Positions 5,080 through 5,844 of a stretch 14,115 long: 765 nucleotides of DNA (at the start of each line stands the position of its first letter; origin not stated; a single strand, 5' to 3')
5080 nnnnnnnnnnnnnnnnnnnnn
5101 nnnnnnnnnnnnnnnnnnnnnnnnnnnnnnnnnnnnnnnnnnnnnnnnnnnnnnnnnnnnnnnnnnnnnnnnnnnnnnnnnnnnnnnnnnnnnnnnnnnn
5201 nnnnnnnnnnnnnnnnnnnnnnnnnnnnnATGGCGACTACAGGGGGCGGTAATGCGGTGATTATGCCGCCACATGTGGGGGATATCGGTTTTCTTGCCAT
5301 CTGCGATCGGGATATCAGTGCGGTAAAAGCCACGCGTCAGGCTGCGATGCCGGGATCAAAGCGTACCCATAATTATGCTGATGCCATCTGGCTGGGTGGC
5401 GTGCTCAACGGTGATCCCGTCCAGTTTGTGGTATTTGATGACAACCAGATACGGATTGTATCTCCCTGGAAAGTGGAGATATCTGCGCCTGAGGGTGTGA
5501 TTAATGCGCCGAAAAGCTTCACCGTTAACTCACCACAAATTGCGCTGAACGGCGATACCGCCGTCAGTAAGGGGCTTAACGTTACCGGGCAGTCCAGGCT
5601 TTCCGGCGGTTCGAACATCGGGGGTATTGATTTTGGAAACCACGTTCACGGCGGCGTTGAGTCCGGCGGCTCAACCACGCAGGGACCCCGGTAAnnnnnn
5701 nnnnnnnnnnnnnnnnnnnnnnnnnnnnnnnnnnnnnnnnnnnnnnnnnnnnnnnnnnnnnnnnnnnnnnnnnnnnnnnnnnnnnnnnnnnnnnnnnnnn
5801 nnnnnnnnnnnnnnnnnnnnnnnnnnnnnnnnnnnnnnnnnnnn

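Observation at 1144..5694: Cluster of single-base frameshifts at homopolymers in tail genes: decay or assembly error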

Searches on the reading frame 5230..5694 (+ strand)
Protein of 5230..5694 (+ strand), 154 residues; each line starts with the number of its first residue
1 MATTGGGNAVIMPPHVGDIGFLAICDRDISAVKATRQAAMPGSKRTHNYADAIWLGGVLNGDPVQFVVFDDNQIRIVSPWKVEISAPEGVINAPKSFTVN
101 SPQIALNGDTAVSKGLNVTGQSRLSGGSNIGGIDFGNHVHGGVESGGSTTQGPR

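Call 16: find_encoding_contigs(protein=window:5230-5694:+, flank=9000, max_places=10)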
Protein window:5230-5694:+ (154 aa): 2 contigs read that carry it; 2 places shown.
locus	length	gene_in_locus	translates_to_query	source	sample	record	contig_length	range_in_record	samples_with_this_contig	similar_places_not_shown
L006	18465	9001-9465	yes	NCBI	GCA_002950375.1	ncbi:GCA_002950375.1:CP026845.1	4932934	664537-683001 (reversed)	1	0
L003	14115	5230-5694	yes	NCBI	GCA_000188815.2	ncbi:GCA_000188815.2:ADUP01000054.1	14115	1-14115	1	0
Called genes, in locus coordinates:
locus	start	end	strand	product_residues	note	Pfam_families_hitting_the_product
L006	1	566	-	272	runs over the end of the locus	PF13276:HTH_21, PF00665:rve, PF13683:rve_3, PF13333:rve_2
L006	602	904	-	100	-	PF01527:HTH_Tnp_1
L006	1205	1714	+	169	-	PF09335:VTT_dom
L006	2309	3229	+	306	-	PF01548:DEDD_Tnp_IS110, PF02371:Transposase_20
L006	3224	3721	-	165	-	PF03245:Phage_lysis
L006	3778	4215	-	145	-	PF00959:Phage_lysozyme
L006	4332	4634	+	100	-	PF01527:HTH_Tnp_1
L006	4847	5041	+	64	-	-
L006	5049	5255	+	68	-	-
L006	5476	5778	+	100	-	PF01527:HTH_Tnp_1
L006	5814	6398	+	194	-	PF13276:HTH_21, PF00665:rve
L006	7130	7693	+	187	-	PF03050:DDE_Tnp_IS66, PF13817:DDE_Tnp_IS66_C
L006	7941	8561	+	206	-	-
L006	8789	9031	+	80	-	-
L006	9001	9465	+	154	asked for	PF18946:Apex (weak)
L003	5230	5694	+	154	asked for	PF18946:Apex (weak)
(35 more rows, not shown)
